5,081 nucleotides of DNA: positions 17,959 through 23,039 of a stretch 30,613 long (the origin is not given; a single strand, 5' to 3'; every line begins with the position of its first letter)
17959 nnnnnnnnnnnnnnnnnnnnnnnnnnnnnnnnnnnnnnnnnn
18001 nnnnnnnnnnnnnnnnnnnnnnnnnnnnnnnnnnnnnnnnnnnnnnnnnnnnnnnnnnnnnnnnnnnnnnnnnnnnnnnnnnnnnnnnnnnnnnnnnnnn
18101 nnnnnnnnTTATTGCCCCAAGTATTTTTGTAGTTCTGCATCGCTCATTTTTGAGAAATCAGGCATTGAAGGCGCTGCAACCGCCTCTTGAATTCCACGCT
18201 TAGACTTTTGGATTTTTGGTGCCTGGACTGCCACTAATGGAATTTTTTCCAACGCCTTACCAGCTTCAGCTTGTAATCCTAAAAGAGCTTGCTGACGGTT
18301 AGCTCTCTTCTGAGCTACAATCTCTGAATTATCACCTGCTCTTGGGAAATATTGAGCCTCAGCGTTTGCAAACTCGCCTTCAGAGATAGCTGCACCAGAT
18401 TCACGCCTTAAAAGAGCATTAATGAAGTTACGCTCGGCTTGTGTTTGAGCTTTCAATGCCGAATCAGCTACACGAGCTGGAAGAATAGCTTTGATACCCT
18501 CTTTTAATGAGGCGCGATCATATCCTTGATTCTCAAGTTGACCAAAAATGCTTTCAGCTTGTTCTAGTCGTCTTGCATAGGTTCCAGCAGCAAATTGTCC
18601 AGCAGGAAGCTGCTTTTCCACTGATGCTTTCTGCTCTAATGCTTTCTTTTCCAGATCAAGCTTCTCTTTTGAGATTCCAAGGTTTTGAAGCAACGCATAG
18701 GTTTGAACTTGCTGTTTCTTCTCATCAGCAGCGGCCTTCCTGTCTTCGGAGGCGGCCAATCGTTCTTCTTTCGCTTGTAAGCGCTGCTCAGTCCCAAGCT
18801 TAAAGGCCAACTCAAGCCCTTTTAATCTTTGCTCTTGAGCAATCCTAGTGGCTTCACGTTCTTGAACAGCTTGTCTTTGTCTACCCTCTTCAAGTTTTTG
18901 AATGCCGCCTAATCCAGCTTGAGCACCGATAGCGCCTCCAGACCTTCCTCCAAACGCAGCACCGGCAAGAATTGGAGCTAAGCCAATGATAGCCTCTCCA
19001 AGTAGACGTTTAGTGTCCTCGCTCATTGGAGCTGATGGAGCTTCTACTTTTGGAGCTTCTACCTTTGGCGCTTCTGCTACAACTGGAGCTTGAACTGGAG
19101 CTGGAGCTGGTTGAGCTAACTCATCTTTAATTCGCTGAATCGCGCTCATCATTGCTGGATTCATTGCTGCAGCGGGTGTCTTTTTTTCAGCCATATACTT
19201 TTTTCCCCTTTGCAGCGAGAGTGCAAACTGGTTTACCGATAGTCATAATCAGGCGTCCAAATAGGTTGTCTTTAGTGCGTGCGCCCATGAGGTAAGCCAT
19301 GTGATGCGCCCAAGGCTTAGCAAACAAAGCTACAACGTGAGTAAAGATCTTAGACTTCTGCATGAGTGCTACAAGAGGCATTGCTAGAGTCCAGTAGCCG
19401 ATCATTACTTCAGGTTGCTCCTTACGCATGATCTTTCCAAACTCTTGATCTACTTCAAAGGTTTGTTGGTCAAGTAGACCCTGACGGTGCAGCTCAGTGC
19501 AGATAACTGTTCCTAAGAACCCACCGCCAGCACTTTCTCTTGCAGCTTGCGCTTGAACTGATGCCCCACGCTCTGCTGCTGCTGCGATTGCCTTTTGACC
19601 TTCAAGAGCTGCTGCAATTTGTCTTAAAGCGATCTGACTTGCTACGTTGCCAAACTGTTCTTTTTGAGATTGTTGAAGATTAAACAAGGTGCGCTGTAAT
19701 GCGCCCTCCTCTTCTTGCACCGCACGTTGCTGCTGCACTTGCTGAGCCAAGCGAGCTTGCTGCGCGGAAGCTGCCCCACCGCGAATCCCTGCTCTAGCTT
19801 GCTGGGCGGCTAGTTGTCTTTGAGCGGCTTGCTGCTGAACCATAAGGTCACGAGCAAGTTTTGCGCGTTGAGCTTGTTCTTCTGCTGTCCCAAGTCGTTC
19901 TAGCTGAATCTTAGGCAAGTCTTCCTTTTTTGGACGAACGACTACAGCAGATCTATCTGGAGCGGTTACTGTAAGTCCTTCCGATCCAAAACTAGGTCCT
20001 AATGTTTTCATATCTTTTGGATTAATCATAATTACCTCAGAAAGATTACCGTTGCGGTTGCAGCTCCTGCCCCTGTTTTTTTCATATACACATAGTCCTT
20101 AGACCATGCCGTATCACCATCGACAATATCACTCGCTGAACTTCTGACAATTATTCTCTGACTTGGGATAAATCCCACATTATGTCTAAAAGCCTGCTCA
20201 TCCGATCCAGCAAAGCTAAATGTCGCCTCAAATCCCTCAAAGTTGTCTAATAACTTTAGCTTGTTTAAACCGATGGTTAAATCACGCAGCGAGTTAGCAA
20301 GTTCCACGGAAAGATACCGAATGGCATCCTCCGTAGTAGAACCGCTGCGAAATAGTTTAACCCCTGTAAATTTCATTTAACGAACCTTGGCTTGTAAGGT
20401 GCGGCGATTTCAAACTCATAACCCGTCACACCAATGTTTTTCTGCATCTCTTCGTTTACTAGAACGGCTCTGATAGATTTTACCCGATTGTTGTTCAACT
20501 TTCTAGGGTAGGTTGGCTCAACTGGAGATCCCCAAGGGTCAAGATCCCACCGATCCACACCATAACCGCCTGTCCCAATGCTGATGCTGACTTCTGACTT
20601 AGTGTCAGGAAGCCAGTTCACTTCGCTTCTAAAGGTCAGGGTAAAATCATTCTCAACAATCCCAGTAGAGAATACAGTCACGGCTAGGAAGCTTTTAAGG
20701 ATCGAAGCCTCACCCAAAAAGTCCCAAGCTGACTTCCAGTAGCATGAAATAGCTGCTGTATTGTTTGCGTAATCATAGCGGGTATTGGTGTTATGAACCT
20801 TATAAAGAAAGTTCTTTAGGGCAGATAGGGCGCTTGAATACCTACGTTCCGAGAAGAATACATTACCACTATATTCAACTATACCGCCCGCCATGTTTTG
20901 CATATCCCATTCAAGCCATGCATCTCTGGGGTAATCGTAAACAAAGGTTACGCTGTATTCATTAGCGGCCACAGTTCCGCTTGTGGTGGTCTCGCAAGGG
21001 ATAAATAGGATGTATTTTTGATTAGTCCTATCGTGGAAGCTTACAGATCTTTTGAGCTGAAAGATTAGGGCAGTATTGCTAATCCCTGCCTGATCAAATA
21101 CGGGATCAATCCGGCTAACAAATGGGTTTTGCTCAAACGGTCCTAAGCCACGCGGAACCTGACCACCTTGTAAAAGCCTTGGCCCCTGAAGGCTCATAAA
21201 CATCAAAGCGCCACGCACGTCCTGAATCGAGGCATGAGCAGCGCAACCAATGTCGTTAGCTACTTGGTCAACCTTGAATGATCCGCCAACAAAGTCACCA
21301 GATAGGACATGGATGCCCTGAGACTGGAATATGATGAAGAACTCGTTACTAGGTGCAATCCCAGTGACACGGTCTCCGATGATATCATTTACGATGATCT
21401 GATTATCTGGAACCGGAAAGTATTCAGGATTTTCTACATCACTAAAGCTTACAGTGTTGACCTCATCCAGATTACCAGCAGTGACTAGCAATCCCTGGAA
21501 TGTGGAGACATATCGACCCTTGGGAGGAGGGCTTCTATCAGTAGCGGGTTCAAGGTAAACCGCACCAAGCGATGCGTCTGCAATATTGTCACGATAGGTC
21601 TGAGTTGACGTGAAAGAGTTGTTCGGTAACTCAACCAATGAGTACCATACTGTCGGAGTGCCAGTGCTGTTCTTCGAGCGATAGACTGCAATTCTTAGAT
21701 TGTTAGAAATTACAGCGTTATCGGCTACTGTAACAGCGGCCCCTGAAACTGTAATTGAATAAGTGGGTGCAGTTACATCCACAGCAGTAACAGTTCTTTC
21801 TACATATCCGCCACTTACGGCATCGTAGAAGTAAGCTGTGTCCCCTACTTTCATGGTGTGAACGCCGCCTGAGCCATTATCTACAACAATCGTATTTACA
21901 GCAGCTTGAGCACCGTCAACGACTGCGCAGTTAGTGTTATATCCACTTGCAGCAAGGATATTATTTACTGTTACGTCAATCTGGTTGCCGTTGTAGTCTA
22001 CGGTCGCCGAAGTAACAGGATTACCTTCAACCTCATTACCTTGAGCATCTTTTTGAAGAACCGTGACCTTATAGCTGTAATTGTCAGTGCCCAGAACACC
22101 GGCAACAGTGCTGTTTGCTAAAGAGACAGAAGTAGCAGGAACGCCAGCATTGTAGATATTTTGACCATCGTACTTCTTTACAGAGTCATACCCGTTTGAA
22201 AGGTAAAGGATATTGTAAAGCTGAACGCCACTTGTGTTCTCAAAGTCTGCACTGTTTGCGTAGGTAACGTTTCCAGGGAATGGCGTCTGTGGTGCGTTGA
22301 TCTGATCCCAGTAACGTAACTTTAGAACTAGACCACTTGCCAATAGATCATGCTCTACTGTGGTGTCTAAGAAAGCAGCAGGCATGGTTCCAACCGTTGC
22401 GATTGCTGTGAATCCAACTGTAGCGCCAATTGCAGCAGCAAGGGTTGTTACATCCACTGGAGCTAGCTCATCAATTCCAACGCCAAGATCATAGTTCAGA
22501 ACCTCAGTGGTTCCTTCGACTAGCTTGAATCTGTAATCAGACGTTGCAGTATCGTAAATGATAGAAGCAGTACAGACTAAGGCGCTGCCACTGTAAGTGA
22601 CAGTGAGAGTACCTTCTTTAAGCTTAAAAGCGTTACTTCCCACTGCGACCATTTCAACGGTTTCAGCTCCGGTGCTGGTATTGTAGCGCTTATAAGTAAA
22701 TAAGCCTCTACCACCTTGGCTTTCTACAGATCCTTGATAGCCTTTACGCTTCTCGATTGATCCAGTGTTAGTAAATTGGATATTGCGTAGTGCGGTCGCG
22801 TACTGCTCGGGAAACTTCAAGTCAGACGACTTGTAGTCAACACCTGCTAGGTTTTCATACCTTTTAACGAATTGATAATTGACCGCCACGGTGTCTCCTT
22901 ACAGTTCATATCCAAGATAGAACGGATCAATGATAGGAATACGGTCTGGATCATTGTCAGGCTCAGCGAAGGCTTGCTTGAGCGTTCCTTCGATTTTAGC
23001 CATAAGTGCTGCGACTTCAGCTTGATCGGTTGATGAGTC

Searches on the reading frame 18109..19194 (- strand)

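Call 61: search_protein_families(library=phrogs, proteins=[window:18109-19194:-], max_evalue=0.001)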
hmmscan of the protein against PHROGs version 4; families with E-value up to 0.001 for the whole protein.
window:18109-19194:- (361 aa): 1 family
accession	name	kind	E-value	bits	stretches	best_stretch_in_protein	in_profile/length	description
phrog_35431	-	unknown function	4.3e-09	36.4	1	244-313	439-508/546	-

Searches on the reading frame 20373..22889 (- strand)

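Call 61: search_protein_families(library=phrogs, proteins=[window:20373-22889:-], max_evalue=0.001)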
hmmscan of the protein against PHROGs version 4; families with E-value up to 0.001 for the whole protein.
window:20373-22889:- (838 aa): 1 family
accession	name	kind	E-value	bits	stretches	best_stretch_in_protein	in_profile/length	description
phrog_3287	-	head and packaging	1.6e-08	34.9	1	9-578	6-281/524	virion structural protein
